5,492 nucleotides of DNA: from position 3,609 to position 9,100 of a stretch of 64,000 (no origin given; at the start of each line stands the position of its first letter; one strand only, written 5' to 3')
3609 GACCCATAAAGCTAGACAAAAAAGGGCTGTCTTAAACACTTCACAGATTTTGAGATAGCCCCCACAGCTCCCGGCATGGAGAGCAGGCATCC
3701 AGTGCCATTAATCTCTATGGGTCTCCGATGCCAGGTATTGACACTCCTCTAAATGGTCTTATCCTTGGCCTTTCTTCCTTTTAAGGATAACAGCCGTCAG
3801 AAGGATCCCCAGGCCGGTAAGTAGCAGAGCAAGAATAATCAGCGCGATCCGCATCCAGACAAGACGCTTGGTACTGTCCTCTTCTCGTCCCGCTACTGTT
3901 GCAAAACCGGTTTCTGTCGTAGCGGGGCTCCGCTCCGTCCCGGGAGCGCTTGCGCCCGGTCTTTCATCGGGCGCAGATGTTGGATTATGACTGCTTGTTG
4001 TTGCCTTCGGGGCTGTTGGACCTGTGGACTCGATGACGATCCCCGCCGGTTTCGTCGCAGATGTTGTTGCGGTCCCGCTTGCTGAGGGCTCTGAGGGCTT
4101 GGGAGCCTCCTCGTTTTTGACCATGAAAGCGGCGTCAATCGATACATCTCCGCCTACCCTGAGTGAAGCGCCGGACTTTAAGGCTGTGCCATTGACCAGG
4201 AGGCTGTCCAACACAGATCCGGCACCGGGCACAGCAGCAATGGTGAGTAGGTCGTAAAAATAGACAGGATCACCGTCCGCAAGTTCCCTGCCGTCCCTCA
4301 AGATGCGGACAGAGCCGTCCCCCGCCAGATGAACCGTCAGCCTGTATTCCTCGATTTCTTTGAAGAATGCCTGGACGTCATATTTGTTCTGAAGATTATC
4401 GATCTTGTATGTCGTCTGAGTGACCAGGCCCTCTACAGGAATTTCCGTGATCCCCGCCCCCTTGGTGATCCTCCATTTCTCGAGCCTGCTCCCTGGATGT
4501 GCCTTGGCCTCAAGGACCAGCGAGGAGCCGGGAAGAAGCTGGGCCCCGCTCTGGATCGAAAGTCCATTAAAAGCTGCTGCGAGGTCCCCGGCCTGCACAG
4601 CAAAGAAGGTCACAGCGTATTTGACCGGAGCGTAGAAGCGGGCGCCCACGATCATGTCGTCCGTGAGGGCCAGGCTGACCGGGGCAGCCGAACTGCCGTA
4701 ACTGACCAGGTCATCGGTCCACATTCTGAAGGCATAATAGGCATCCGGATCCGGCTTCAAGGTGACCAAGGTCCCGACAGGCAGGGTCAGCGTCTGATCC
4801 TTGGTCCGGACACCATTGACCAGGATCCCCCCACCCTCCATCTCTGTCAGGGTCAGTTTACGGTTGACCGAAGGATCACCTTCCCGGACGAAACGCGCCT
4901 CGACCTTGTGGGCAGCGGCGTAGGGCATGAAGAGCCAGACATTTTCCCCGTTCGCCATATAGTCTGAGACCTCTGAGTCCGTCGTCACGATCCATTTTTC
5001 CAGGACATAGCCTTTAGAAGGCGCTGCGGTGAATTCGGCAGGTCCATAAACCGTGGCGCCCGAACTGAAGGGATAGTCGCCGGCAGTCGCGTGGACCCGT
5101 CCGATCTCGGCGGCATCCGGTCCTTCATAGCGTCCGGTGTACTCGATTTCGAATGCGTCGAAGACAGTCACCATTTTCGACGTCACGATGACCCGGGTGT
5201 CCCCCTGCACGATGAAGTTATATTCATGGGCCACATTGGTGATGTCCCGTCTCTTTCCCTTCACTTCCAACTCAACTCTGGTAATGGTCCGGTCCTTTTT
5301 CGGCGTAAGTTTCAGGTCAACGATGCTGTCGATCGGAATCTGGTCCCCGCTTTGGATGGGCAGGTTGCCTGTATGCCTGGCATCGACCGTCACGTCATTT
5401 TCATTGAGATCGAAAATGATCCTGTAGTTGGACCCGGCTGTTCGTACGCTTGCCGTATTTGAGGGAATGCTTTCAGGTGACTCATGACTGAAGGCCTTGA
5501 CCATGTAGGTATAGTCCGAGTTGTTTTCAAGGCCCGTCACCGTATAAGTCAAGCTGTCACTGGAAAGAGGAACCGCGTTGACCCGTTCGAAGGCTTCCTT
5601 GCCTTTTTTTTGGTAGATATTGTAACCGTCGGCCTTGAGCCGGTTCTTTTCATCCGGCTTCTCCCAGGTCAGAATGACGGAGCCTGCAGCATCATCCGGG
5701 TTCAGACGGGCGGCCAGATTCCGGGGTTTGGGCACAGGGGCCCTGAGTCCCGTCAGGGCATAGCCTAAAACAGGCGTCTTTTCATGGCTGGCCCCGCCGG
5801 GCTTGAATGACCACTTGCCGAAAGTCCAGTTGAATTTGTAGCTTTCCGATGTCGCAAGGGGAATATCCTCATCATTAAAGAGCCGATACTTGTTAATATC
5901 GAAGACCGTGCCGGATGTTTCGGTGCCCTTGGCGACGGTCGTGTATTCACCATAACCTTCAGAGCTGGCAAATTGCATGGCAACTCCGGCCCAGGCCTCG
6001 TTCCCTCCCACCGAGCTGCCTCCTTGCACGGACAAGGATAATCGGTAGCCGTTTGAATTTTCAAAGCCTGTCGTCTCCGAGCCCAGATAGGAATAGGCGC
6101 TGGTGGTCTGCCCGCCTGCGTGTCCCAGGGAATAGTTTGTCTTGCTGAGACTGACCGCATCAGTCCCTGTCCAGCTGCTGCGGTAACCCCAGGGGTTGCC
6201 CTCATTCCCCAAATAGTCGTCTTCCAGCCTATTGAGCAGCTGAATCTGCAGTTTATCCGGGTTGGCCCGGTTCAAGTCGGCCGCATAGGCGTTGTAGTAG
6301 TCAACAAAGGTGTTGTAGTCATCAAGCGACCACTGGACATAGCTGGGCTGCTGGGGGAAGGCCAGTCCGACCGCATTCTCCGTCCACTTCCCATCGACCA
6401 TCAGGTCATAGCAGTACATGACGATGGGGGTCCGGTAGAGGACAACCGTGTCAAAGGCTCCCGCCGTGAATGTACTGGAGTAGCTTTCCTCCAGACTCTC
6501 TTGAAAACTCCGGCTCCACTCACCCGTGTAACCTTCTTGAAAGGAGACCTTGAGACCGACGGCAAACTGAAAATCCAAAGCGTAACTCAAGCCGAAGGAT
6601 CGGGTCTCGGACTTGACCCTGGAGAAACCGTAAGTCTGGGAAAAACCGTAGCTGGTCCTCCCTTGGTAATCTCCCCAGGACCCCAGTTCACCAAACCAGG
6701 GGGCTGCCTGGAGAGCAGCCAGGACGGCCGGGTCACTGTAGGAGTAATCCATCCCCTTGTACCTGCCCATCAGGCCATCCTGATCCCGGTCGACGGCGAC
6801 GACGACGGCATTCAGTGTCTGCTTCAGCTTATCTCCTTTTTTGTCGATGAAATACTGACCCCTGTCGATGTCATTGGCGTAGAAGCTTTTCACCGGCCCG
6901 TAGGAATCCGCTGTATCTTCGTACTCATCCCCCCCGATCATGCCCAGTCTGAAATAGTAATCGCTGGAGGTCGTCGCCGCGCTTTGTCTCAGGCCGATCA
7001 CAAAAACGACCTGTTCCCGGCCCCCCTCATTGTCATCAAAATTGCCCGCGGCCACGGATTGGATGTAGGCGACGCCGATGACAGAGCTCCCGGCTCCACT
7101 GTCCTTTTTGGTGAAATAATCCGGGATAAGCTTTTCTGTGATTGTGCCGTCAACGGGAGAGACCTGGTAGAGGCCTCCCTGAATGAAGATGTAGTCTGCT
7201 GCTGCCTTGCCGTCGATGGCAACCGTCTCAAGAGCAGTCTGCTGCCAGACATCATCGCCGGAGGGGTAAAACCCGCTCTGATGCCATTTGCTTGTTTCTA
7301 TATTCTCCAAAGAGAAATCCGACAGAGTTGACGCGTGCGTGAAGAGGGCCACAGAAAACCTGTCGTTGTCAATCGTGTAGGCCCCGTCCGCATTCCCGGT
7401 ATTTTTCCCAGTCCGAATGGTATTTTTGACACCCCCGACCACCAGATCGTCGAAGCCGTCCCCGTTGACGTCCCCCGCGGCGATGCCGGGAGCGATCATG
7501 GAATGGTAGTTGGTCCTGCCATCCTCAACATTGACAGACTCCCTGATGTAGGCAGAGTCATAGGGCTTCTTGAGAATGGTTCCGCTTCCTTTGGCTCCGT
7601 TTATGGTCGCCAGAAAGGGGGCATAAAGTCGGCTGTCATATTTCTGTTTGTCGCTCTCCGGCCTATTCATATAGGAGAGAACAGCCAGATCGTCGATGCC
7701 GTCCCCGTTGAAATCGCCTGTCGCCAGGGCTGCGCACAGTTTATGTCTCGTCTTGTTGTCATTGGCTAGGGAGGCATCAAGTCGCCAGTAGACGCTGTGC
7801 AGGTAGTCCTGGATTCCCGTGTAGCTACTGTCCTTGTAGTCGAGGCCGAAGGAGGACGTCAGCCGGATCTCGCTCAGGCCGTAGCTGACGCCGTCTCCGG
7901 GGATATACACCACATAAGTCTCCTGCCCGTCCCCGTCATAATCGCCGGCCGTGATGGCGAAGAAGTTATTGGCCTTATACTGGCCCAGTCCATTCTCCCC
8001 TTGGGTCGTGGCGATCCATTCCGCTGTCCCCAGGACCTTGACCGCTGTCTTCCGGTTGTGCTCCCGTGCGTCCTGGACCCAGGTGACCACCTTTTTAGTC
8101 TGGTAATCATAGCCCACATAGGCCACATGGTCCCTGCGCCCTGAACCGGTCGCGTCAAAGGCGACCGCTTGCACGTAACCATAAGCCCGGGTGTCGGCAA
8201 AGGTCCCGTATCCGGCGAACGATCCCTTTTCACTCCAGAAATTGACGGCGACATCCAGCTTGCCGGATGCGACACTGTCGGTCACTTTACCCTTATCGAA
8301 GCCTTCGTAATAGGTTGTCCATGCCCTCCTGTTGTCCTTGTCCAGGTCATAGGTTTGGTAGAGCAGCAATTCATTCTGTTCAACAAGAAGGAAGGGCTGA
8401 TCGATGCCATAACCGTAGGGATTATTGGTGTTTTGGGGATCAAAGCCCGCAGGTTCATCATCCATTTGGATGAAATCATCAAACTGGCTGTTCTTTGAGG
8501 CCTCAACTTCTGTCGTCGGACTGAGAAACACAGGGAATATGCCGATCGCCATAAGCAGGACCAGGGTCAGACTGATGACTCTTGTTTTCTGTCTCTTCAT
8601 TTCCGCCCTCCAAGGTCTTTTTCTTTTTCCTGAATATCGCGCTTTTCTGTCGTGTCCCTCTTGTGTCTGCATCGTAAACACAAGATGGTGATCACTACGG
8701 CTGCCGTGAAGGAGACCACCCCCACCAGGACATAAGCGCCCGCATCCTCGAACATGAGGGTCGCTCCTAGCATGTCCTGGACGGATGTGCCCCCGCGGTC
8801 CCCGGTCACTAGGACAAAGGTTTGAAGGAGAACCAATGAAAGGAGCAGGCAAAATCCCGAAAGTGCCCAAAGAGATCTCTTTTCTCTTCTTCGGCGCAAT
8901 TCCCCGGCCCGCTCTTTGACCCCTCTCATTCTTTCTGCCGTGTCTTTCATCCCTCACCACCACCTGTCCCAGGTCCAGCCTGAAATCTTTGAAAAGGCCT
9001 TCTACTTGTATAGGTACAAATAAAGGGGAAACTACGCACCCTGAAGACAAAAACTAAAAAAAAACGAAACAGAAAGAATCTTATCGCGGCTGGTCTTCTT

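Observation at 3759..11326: ECF sigma / two-TM protein / polytopic protein / PrsW protease module physically coupled to a 1614-aa FG-GAP surface protein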

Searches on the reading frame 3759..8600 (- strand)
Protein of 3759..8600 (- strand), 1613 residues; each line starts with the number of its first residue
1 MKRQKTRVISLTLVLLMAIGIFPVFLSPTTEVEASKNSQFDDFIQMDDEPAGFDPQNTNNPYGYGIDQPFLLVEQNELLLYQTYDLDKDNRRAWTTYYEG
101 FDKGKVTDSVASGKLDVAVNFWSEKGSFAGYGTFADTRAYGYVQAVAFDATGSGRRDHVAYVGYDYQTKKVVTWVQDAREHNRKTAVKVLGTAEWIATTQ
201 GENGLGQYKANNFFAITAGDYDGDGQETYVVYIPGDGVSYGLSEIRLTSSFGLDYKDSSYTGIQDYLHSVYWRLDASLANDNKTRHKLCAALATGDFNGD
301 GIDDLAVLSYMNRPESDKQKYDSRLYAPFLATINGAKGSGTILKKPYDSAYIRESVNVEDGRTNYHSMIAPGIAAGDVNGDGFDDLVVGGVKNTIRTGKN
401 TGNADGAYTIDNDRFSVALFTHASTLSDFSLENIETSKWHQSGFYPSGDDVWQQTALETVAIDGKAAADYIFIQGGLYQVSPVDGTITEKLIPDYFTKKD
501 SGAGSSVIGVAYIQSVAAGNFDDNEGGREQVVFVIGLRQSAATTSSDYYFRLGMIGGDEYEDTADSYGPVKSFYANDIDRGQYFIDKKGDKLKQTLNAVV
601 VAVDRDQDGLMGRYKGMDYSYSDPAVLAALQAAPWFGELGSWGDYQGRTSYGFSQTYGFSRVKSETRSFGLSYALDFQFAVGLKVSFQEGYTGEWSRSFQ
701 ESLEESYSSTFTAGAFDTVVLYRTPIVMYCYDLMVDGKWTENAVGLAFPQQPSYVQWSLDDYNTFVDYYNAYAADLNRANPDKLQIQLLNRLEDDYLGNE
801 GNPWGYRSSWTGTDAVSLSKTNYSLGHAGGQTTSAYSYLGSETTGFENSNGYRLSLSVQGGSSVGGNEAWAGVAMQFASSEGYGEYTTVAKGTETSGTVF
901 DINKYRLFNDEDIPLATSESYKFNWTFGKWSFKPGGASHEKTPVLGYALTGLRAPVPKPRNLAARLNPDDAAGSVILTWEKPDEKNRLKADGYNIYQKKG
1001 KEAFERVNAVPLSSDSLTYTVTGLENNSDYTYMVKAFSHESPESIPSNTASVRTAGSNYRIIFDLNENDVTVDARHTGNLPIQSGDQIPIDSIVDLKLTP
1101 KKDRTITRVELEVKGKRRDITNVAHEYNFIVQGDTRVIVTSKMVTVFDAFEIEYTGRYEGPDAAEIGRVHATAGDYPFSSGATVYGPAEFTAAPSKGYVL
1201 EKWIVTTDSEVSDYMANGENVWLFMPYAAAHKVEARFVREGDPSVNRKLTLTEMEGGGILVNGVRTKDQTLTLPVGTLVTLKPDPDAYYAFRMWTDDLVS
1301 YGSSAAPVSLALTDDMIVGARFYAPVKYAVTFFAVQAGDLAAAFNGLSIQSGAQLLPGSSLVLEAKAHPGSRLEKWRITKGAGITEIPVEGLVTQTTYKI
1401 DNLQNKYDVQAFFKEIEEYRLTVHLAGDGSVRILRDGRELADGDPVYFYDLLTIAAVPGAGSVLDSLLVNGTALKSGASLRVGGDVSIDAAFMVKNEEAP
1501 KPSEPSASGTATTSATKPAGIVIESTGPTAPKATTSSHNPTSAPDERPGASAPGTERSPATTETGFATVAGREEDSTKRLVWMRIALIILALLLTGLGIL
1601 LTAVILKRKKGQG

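Call 4: search_protein_families(library=pfam, proteins=[window:3759-8600:-], max_evalue=0.1)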
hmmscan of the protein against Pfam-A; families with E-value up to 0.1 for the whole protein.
window:3759-8600:- (1613 aa): 4 families
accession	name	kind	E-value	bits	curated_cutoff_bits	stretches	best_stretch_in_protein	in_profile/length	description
PF01839.29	FG-GAP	-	7.3e-13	48.5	22.1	2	373-389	5-21/37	FG-GAP repeat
PF18998.6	Flg_new_2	-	1.8e-12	47.5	23.6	2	1165-1239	9-71/73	Divergent InlB B-repeat domain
PF00041.27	fn3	-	5.9e-08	33.2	25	1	959-1048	3-82/84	Fibronectin type III domain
PF13517.12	FG-GAP_3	-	1.1e-06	29.6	26.9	1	373-388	46-61/61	FG-GAP-like repeat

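Call 5: search_protein_families(library=ncbifam, proteins=[window:3759-8600:-], max_evalue=0.1)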
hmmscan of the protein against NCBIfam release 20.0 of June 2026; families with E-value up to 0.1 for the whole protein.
window:3759-8600:- (1613 aa): 1 family
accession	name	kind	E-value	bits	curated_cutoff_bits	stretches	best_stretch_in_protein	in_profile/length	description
NF047539.1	XAC2610_fam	domain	0.023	15.1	35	0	294-314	3-23/89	XAC2610-related protein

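Call 36: search_protein_families(library=pfam, alignment_id=A4, max_evalue=0.001)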
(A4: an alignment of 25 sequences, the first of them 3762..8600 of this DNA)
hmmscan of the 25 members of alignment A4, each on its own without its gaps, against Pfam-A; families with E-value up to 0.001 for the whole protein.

A. member 1, window:3762-8600:- (1613 aa): 4 families
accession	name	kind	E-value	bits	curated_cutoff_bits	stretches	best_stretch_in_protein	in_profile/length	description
PF01839.29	FG-GAP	-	7.3e-13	48.5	22.1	2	373-389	5-21/37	FG-GAP repeat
PF18998.6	Flg_new_2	-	1.8e-12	47.5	23.6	0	1165-1239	9-71/73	Divergent InlB B-repeat domain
PF00041.27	fn3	-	5.9e-08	33.2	25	1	959-1048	3-82/84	Fibronectin type III domain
PF13517.12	FG-GAP_3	-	1.1e-06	29.6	26.9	0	373-388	46-61/61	FG-GAP-like repeat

B. families by the number of members that match (of 25 scanned): 22 families
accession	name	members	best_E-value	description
PF18998.6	Flg_new_2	17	7.7e-104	Divergent InlB B-repeat domain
PF09479.16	Flg_new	14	1.2e-56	Listeria-Bacteroides repeat domain (List_Bact_rpt)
PF00395.25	SLH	7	7.4e-34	S-layer homology domain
PF05345.18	He_PIG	4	6.9e-14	Putative Ig domain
PF01839.29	FG-GAP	4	7.3e-13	FG-GAP repeat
PF18889.6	Beta_helix_3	3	1.2e-13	Beta helix repeat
PF00041.27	fn3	3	6.9e-12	Fibronectin type III domain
PF13517.12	FG-GAP_3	3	1.1e-06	FG-GAP-like repeat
PF19789.6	DUF6273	2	1.5e-23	Domain of unknown function (DUF6273)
PF16403.11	Bact_surface_Ig-like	2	2.7e-06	Bacterial surface protein, Ig-like domain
PF04122.17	CW_binding_2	1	5.7e-55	Cell wall binding domain 2 (CWB2)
PF16640.11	Big_3_5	1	5e-27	Bacterial Ig-like domain (group 3)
PF07523.18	Big_3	1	4.1e-23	Bacterial Ig-like domain (group 3)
PF01391.23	Collagen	1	6.2e-14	Collagen triple helix repeat (20 copies)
PF00404.24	Dockerin_1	1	5e-13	Dockerin type I domain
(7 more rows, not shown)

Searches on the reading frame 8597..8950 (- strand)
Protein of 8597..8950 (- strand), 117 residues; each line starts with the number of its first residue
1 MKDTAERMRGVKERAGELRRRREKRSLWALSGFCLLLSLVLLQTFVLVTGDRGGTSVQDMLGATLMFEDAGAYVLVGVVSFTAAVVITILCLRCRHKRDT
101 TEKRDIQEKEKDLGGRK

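Call 4: search_protein_families(library=pfam, proteins=[window:8597-8950:-], max_evalue=0.1)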
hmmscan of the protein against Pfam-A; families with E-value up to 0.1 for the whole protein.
window:8597-8950:- (117 aa): 6 families
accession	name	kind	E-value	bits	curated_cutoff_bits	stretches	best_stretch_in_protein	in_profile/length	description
PF07332.16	Phage_holin_3_6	-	0.0011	19.4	28.4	1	27-112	39-111/116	Putative Actinobacterial Holin-X, holin superfamily III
PF05529.17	Bap31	-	0.025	14.9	22.7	1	10-49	88-126/138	Bap31/Bap29 transmembrane region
PF02439.20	Adeno_E3_CR2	-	0.039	14.1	36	1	76-103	10-37/38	Adenovirus E3 region protein CR2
PF14575.11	EphA2_TM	-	0.04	15.1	28.9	0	74-113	4-42/74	Ephrin type-A receptor 2 transmembrane domain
PF07264.17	EI24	-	0.043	14.4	32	1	25-90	12-73/199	Sulfate transporter CysZ/Etoposide-induced protein 2.4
PF18930.5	DUF5679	-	0.053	14.1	27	0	91-106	2-17/40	Domain of unknown function (DUF5679)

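Call 5: search_protein_families(library=ncbifam, proteins=[window:8597-8950:-], max_evalue=0.1)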
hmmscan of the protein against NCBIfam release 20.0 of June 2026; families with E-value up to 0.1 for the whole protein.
window:8597-8950:- (117 aa): 2 families
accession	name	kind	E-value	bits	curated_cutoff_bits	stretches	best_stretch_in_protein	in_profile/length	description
NF038246.1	bile_salt_MFS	equivalog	0.068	12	400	1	57-111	151-205/408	conjugated bile salt MFS transporter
NF008219.0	PRK10987.1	equivalog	0.099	11.9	238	0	63-100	56-93/285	beta-lactamase regulator AmpE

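Call 78: search_protein_families(library=pfam, alignment_id=A6, max_evalue=0.01)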
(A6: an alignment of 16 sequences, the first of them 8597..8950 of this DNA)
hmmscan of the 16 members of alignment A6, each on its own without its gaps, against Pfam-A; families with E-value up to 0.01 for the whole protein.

A. member 1, window:8597-8950:- (117 aa): 1 family
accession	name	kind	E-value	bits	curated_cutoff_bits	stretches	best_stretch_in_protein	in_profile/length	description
PF07332.16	Phage_holin_3_6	-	0.0011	19.4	28.4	1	27-112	39-111/116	Putative Actinobacterial Holin-X, holin superfamily III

B. families by the number of members that match (of 16 scanned): 9 families
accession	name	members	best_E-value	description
PF19865.4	DUF6338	2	0.0036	Family of unknown function (DUF6338)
PF04893.22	Yip1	2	0.0052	Yip1 domain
PF02322.20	Cyt_bd_oxida_II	1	0.00023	Cytochrome bd terminal oxidase subunit II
PF07332.16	Phage_holin_3_6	1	0.0011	Putative Actinobacterial Holin-X, holin superfamily III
PF17197.9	DUF5134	1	0.0021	Domain of unknown function (DUF5134)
PF16055.10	DUF4798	1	0.0029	Domain of unknown function (DUF4798)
PF19428.4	Sema4F_C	1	0.0061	Semaphorin 4F C-terminal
PF19744.4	DUF6232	1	0.0062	Family of unknown function (DUF6232)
PF04144.18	SCAMP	1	0.0076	SCAMP family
